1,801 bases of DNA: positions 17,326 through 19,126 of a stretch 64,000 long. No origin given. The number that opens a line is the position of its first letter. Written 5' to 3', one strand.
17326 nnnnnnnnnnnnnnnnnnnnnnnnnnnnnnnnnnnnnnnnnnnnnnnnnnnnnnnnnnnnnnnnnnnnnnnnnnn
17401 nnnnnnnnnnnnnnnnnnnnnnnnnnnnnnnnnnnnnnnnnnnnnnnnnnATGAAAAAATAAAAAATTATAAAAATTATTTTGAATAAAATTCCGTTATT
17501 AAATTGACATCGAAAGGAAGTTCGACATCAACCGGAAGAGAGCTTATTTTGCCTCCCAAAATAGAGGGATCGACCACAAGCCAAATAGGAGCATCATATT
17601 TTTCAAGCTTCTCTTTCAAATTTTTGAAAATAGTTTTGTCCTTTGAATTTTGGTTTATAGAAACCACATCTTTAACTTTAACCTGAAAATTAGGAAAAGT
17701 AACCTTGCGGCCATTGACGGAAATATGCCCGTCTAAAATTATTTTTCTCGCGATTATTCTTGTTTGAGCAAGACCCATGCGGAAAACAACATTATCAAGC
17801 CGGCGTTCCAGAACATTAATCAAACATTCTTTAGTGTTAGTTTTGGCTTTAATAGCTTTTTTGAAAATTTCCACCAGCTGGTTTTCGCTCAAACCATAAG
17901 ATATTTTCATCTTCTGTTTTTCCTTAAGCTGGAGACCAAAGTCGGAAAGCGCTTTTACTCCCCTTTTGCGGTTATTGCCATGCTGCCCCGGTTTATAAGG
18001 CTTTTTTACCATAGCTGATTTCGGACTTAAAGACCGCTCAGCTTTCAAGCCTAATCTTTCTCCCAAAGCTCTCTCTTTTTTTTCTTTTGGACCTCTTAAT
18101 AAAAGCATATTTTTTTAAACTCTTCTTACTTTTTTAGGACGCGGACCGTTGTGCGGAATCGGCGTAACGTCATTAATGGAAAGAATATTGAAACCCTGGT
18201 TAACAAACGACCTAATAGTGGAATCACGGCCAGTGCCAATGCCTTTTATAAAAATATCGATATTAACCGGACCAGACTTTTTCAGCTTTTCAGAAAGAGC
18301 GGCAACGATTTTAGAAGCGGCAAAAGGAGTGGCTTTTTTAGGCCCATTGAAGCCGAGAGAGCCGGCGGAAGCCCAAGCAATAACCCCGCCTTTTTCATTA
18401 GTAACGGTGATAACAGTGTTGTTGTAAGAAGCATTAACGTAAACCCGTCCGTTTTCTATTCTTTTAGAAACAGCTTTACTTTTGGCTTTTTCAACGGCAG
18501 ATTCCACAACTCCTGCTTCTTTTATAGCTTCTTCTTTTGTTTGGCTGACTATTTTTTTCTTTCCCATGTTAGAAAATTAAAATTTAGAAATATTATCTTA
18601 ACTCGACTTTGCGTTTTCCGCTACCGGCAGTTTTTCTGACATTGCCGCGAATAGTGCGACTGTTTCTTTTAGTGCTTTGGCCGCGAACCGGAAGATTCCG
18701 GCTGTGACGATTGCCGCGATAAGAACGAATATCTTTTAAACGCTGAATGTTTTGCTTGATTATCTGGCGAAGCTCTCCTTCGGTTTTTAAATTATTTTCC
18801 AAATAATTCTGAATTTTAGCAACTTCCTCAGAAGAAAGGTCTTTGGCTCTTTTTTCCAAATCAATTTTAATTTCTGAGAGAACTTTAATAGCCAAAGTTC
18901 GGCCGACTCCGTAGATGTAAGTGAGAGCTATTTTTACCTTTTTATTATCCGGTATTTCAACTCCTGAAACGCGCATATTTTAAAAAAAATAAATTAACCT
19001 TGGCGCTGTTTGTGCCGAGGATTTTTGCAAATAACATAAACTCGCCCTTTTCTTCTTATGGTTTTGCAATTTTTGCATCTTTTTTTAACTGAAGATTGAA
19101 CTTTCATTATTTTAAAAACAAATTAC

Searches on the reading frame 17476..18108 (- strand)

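Call 35: search_protein_families(library=pfam, proteins=[window:17476-18108:-], max_evalue=0.01)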
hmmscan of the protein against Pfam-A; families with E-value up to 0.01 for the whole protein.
window:17476-18108:- (210 aa): 4 families
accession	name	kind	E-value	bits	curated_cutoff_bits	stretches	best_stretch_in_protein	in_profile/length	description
PF00163.24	Ribosomal_S4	-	5e-19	69.2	23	1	4-101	2-95/95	Ribosomal protein S4/S9 N-terminal domain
PF01479.30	S4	-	1.2e-15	57.4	22.8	1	102-149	1-48/48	S4 domain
PF22421.1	SYY_C-terminal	-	0.0026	18.1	27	1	101-148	18-65/83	Tyrosine--tRNA ligase SYY-like C-terminal domain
PF25124.1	DUF7816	-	0.0043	17.6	27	1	58-101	12-55/71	Domain of unknown function (DUF7816)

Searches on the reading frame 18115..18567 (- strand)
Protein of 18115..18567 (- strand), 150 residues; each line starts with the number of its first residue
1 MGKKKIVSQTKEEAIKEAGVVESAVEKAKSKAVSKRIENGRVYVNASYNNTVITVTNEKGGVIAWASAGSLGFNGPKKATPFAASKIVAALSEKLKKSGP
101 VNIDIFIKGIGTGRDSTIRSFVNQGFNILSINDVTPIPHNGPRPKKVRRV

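Call 35: search_protein_families(library=pfam, proteins=[window:18115-18567:-], max_evalue=0.01)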
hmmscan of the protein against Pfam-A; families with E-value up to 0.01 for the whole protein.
window:18115-18567:- (150 aa): 1 family
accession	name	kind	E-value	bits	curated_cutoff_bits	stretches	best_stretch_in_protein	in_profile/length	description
PF00411.24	Ribosomal_S11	-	8.7e-33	113.5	25.1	1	40-149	1-110/110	Ribosomal protein S11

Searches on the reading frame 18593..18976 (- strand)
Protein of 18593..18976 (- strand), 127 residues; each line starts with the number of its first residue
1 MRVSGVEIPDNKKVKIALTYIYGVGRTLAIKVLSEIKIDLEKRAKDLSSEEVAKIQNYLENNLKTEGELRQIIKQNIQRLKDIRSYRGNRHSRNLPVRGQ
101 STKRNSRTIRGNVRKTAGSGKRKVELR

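Call 35: search_protein_families(library=pfam, proteins=[window:18593-18976:-], max_evalue=0.01)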
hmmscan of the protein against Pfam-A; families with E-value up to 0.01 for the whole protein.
window:18593-18976:- (127 aa): 1 family
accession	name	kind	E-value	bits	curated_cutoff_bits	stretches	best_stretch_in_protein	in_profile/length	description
PF00416.27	Ribosomal_S13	-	2.3e-29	102.8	31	1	2-108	1-128/128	Ribosomal protein S13/S18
